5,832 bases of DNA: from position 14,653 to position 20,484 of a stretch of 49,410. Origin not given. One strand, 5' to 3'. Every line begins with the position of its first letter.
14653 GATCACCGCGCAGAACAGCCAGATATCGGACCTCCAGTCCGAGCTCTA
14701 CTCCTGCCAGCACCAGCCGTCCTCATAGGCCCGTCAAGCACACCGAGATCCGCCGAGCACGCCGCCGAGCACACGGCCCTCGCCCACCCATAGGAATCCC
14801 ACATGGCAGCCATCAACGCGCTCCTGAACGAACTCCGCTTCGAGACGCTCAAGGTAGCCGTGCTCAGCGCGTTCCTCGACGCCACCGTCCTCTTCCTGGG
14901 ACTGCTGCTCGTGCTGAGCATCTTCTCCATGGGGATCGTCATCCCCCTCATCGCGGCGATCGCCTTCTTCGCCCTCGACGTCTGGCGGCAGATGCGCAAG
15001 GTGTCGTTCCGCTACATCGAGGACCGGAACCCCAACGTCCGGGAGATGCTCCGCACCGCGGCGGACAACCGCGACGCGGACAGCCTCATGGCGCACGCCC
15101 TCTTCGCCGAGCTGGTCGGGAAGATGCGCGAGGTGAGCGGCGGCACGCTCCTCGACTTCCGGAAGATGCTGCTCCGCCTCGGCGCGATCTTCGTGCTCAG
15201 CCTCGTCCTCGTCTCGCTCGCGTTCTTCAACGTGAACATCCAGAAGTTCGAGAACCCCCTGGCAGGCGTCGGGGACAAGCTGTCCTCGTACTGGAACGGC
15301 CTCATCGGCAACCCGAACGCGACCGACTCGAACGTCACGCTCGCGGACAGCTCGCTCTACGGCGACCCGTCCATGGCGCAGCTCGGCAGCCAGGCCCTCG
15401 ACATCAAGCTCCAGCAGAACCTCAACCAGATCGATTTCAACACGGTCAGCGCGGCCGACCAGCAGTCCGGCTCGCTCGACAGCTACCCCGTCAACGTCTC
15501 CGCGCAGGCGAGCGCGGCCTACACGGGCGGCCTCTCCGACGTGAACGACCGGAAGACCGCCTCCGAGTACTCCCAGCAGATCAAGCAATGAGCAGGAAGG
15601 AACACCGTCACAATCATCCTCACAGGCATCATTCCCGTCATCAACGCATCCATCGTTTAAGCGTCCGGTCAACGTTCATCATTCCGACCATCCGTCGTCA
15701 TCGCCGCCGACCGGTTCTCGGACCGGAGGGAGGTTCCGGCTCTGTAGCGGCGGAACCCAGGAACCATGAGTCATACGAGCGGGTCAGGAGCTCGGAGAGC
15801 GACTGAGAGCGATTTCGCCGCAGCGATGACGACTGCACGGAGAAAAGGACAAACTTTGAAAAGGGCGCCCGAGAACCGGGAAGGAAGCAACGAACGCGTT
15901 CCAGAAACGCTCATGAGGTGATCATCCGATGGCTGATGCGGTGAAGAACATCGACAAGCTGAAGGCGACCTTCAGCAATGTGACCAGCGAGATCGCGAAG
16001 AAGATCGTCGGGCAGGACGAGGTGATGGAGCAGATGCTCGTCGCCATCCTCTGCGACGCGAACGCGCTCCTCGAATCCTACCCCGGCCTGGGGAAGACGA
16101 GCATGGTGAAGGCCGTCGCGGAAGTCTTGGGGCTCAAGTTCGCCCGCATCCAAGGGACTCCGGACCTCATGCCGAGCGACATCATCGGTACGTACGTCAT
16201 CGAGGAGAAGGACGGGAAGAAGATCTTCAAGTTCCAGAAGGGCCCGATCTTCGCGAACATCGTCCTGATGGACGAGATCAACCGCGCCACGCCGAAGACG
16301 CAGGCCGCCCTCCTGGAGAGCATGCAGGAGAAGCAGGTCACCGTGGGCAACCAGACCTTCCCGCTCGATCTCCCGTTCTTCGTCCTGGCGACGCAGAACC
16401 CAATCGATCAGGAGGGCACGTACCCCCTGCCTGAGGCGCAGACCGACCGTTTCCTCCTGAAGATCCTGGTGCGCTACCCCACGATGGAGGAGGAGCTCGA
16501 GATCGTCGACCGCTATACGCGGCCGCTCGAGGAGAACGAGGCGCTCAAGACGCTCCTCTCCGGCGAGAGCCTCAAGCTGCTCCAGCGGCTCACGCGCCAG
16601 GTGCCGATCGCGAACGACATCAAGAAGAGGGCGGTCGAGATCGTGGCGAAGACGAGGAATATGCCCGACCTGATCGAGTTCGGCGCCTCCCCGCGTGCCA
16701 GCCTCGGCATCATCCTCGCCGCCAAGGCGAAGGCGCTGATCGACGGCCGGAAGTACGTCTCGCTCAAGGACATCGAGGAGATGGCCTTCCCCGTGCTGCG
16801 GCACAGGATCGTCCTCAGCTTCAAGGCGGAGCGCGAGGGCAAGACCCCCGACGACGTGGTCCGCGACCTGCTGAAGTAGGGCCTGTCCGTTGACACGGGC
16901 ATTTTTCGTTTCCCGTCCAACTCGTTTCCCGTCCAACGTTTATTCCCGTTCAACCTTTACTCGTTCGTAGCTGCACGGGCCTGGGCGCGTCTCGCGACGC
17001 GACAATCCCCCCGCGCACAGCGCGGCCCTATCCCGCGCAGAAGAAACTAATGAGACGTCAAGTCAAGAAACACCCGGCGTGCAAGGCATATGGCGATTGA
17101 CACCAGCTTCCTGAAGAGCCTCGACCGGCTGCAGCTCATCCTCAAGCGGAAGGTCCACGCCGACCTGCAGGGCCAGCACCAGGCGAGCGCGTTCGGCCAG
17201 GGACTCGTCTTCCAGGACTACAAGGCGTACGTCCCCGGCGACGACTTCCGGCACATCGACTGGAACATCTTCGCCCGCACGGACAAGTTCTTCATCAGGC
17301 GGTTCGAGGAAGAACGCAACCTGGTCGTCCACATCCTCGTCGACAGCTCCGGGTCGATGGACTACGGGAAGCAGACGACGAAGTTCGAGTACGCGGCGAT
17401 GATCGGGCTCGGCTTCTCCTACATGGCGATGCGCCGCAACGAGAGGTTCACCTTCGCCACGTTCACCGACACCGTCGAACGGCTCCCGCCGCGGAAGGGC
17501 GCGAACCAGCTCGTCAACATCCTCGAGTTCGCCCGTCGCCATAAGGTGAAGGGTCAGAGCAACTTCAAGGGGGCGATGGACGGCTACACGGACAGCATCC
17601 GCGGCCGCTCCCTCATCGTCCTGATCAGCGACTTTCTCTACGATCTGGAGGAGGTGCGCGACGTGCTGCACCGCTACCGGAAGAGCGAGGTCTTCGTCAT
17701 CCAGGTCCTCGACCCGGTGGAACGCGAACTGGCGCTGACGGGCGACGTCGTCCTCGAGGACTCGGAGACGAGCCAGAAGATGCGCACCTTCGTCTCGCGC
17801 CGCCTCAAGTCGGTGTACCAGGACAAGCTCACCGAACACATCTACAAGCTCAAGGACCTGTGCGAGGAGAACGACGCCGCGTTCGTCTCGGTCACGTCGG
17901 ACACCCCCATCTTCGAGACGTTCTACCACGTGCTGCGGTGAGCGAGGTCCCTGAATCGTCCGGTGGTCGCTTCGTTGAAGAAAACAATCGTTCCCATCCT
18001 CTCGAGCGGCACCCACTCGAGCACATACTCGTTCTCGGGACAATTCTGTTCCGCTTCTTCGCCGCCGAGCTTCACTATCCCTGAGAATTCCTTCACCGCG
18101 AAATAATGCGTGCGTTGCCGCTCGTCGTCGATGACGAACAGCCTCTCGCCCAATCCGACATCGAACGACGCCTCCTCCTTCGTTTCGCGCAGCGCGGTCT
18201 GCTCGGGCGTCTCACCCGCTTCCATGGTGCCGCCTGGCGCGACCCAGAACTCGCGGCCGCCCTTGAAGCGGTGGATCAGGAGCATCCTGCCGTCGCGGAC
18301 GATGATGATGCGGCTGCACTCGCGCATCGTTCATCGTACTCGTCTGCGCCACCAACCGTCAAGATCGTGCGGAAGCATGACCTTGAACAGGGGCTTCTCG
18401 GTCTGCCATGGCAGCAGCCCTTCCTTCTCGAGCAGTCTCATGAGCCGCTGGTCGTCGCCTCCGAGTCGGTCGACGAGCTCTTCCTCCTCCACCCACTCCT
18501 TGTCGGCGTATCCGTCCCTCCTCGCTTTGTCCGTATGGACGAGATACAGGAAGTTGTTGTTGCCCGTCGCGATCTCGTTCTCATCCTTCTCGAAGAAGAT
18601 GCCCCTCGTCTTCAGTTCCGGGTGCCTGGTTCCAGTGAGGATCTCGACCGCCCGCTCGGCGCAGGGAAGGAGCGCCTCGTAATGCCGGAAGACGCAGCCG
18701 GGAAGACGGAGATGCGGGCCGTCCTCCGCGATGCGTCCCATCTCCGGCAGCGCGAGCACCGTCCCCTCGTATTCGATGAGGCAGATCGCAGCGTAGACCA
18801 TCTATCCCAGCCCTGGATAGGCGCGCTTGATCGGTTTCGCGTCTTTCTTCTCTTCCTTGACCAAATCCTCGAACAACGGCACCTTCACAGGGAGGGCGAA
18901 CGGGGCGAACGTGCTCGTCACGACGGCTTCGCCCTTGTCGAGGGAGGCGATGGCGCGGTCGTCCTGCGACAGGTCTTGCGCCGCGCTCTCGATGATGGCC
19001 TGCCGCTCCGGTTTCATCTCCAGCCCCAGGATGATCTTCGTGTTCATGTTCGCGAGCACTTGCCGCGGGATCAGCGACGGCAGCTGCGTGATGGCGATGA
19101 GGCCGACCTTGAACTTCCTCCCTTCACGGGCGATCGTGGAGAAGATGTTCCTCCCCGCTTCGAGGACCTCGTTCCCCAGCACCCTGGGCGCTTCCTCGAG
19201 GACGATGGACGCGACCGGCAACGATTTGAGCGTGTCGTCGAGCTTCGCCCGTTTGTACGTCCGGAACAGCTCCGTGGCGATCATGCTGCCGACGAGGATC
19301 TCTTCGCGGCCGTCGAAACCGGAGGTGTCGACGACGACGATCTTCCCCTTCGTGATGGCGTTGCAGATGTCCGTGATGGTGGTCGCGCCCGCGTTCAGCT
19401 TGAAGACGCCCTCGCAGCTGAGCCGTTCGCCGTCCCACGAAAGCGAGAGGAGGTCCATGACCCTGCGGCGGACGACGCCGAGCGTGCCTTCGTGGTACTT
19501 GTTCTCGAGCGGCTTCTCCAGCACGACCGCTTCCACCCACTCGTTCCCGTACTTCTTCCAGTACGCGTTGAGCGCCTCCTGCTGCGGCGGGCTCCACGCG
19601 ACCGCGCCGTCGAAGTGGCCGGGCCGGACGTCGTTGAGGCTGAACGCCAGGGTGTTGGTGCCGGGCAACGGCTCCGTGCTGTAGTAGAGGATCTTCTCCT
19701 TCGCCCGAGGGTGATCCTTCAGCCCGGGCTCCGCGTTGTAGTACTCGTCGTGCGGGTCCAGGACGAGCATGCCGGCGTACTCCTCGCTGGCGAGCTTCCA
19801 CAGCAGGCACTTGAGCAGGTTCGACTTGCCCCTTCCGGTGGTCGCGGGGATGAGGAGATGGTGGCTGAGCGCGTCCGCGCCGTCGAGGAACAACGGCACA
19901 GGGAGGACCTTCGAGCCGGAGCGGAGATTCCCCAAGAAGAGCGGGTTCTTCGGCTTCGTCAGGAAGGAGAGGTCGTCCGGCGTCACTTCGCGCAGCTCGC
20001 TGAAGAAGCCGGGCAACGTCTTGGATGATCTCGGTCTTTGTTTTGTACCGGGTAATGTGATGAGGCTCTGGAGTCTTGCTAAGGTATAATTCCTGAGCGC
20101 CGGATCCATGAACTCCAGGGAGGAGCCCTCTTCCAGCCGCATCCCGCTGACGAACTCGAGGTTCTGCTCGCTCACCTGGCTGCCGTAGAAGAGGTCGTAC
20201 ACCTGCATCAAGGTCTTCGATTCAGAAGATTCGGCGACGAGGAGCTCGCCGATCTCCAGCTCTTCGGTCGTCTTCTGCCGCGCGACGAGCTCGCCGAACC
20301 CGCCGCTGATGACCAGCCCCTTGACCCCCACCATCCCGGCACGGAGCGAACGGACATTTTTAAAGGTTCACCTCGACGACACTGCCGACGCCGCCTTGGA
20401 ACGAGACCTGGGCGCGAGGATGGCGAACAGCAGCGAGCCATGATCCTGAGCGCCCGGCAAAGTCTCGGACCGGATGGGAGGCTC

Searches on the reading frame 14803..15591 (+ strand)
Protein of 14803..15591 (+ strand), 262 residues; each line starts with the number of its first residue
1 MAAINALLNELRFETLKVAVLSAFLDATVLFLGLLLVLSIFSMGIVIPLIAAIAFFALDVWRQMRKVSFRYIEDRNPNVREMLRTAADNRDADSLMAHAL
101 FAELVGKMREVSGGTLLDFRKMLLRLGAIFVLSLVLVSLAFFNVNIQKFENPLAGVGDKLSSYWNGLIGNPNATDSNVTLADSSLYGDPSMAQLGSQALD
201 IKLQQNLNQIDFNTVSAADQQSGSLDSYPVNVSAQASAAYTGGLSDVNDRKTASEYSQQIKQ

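Call 62: search_protein_families(library=pfam, proteins=[window:14803-15591:+], max_evalue=0.001)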
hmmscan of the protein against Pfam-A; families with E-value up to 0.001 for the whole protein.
window:14803-15591:+ (262 aa): 1 family
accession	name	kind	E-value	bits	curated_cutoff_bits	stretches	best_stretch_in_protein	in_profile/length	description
PF24334.1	DUF7502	-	1.5e-29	103.7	27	1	42-261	71-280/281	Family of unknown function (DUF7502)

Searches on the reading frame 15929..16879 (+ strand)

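Call 63: search_protein_families(library=pfam, proteins=[window:15929-16879:+], max_evalue=0.001)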
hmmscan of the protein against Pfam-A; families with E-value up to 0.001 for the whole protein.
window:15929-16879:+ (316 aa): 7 families
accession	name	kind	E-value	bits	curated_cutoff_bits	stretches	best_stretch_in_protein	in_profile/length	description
PF07726.17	AAA_3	-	5.6e-60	201.4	27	1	46-177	2-131/131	ATPase family associated with various cellular activities (AAA)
PF17863.7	AAA_lid_2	-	3.5e-21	75.1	22.7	1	248-313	8-73/74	AAA lid domain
PF20030.5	bpMoxR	-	3.7e-14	52.7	27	1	16-202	4-186/205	MoxR domain in the MoxR-vWA-beta-propeller ternary systems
PF07728.20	AAA_5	-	3.3e-13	50.3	22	1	51-175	7-139/139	AAA domain (dynein-related subfamily)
PF00004.35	AAA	-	1.1e-09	39.3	21.2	1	47-159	2-111/131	ATPase family associated with various cellular activities (AAA)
PF00493.29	MCM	-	0.0001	21.9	23.3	0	21-159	21-174/224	MCM P-loop domain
PF05496.18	RuvB_N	-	0.00049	20.3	27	0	25-137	8-113/159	Holliday junction DNA helicase RuvB P-loop domain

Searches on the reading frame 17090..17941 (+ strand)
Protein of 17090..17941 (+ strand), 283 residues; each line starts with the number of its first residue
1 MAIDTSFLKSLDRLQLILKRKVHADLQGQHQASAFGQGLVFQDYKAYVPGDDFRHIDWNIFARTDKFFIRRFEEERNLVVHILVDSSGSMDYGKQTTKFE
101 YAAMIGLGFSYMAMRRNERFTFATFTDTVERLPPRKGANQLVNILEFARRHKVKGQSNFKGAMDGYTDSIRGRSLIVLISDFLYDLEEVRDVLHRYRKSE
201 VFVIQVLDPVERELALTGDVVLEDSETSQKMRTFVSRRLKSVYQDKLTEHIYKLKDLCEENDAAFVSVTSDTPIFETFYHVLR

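Call 63: search_protein_families(library=pfam, proteins=[window:17090-17941:+], max_evalue=0.001)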
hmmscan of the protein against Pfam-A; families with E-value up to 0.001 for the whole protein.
window:17090-17941:+ (283 aa): 3 families
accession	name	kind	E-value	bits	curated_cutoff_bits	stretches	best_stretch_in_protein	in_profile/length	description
PF01882.25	DUF58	-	4.6e-44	150.6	23.4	1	44-250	2-213/216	Protein of unknown function DUF58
PF13519.12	VWA_2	-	6.7e-08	33.6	27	1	82-182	3-106/107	von Willebrand factor type A domain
PF05762.20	VWA_CoxE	-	2.9e-06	27.3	26.4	1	68-205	48-184/222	VWA domain containing CoxE-like protein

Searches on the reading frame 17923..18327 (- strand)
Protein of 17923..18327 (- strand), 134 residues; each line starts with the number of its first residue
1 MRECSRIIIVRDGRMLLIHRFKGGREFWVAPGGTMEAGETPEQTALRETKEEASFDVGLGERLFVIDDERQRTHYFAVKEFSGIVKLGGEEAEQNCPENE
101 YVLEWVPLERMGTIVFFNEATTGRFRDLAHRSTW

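Call 63: search_protein_families(library=pfam, proteins=[window:17923-18327:-], max_evalue=0.001)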
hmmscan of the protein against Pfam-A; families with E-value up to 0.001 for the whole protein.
window:17923-18327:- (134 aa): 1 family
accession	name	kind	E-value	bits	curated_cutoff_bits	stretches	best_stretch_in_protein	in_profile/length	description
PF00293.34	NUDIX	-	2.2e-16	60.5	21.1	1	7-111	7-118/134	NUDIX domain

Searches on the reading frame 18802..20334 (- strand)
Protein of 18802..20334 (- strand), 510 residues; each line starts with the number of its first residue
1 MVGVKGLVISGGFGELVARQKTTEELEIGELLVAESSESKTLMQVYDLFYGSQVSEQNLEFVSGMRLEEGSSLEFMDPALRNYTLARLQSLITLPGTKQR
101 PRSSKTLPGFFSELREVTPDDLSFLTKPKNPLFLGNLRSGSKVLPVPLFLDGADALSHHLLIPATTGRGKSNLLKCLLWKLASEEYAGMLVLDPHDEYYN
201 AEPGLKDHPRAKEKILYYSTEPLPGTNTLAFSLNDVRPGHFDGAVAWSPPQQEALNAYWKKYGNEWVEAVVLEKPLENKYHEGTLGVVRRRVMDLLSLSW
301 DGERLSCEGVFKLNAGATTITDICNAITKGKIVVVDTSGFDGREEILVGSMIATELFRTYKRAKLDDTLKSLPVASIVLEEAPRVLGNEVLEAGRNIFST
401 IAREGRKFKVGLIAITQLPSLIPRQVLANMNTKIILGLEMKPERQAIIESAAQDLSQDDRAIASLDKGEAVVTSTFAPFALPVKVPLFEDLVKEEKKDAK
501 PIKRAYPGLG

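Call 9: search_protein_families(library=pfam, proteins=[window:18802-20334:-])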
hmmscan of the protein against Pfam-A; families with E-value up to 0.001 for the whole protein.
window:18802-20334:- (510 aa): 1 family
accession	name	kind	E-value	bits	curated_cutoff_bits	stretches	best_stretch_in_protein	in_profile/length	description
PF01935.23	DUF87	-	3e-23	83.5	23.2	1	133-354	2-218/220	Helicase HerA, central domain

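Call 51: find_homologous_proteins(query=window:18802-20334:-, max_evalue=1e-60)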
Query window:18802-20334:- (510 aa): 3169 proteins with E <= 1e-60 among 8000 candidates; the best 120 are listed.
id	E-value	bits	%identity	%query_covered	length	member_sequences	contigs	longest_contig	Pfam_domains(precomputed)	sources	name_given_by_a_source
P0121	0.0e+0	1134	100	100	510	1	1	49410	PF01935.24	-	-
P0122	7.7e-267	904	80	100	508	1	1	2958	PF01935.24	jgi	jgi:hypothetical protein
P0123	9.2e-266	900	79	100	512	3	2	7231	PF01935.24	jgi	jgi:hypothetical protein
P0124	3.0e-265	899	80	99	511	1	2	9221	PF01935.24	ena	-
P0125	2.9e-264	895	79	99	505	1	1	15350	PF01935.24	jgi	jgi:uncharacterized protein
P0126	1.1e-261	887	78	100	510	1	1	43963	PF01935.24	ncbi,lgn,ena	-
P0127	1.1e-261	887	77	100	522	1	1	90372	PF01935.24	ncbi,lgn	-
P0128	1.8e-260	883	79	98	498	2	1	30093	PF01935.24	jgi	-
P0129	6.8e-260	881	78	100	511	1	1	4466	PF01935.24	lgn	-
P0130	2.3e-259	879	76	99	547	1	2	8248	PF01935.24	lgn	-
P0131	2.2e-257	873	75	100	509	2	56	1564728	PF01935.24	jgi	jgi:DNA helicase HerA-like ATPase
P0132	2.1e-256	870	75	100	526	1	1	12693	PF01935.24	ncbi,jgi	-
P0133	2.9e-256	869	77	99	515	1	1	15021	PF01935.24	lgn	-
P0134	3.6e-256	869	77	99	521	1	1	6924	PF01935.24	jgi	-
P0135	6.7e-256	868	76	99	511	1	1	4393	PF01935.24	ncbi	-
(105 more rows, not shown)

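Call 52: find_encoding_contigs(protein=P0126, flank=10000, max_places=1)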
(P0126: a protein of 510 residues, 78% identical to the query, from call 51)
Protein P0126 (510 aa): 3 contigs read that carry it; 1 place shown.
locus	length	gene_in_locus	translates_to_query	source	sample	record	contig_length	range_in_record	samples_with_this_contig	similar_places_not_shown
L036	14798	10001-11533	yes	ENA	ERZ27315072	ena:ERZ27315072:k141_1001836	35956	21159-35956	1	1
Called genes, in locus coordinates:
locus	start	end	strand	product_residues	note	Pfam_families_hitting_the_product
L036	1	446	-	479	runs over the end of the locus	PF07690:MFS_1 (faint)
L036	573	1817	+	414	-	PF13360:PQQ_2 (faint), PF13517:FG-GAP_3 (faint), PF21348:RGL11_C (faint), PF23743:Beta-prop_BBS7 (faint), PF14783:BBS2_Mid (faint), PF15907:Itfg2 (faint), PF13570:Beta-prop_ACSF4, PF25292:Beta-prop_CGLA, +1 more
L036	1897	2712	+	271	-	PF06745:ATPase, PF23442:DUF7125 (weak)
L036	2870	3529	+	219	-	PF00702:Hydrolase, PF05116:S6PP (faint), PF06888:Put_Phosphatase, PF12710:HAD, PF13419:HAD_2, PF08282:Hydrolase_3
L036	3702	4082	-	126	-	-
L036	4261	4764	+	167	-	PF13545:HTH_Crp_2 (faint), PF24034:DUF7343, PF12802:MarR_2 (weak), PF01047:MarR (weak)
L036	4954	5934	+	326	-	PF00403:HMA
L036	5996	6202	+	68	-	PF00403:HMA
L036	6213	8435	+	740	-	PF00403:HMA, PF00122:E1-E2_ATPase, PF00702:Hydrolase, PF08282:Hydrolase_3 (faint)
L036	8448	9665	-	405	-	PF00723:Glyco_hydro_15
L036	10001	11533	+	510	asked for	PF01935:DUF87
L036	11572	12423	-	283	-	PF05762:VWA_CoxE (weak), PF01882:DUF58, PF13519:VWA_2 (weak)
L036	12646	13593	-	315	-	PF20030:bpMoxR, PF00004:AAA, PF07726:AAA_3, PF07728:AAA_5, PF17863:AAA_lid_2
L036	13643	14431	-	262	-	PF24334:DUF7502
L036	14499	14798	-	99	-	?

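Call 53: find_encoding_contigs(protein=P0124, flank=10000, max_places=2)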
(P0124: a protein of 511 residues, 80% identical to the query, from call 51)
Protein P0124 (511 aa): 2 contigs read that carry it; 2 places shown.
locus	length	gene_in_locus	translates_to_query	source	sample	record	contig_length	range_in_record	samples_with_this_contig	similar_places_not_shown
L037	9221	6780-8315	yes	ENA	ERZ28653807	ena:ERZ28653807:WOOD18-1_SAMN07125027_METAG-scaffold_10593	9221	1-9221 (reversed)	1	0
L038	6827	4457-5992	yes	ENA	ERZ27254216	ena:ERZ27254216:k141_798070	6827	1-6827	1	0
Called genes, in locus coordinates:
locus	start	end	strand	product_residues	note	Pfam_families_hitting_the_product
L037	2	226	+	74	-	?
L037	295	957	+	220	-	PF00702:Hydrolase, PF12710:HAD, PF13419:HAD_2 (weak), PF08282:Hydrolase_3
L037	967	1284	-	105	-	-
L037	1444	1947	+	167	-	PF24034:DUF7343, PF12802:MarR_2 (weak), PF01047:MarR (weak)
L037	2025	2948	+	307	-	PF00403:HMA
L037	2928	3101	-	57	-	-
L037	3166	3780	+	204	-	PF13473:Cupredoxin_1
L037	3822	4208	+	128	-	PF01022:HTH_5, PF09339:HTH_IclR (faint)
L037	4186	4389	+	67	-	PF00403:HMA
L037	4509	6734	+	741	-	PF00403:HMA, PF00122:E1-E2_ATPase, PF00702:Hydrolase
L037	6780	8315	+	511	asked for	PF01935:DUF87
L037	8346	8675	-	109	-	-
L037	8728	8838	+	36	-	PF24367:DUF7523 (weak)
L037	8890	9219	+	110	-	?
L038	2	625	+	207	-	?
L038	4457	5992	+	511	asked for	PF01935:DUF87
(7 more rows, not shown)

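Call 54: find_encoding_contigs(protein=P0128, flank=10000, max_places=1)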
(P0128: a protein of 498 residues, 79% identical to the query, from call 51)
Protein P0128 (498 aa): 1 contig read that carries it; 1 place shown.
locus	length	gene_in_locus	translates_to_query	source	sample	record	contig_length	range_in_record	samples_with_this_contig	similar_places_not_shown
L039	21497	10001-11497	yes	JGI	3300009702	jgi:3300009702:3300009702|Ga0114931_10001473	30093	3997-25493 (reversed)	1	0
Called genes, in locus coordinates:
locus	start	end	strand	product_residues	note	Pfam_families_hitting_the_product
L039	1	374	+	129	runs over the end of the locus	-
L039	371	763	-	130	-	PF10107:Endonuc_Holl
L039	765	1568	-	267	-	PF01569:PAP2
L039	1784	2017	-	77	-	-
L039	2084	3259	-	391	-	PF00158:Sigma54_activat (faint), PF00493:MCM, PF01078:Mg_chelatase (faint), PF07728:AAA_5 (weak), PF17855:MCM_lid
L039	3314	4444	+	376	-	PF08665:PglZ (faint), PF01663:Phosphodiest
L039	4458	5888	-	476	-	PF07690:MFS_1 (weak)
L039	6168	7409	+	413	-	PF21348:RGL11_C (faint), PF23743:Beta-prop_BBS7 (faint), PF25292:Beta-prop_CGLA (weak), PF13570:Beta-prop_ACSF4, PF25292:Beta-prop_CGLA (weak), PF13360:PQQ_2, PF13517:FG-GAP_3, PF25292:Beta-prop_CGLA, +3 more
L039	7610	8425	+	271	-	PF03796:DnaB_C (faint), PF06745:ATPase, PF23442:DUF7125 (weak)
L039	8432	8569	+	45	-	-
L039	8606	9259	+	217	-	PF00702:Hydrolase, PF06888:Put_Phosphatase (weak), PF12710:HAD, PF13419:HAD_2 (faint), PF08282:Hydrolase_3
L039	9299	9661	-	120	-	-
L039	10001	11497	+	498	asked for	PF01935:DUF87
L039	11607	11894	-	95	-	-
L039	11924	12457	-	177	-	PF01882:DUF58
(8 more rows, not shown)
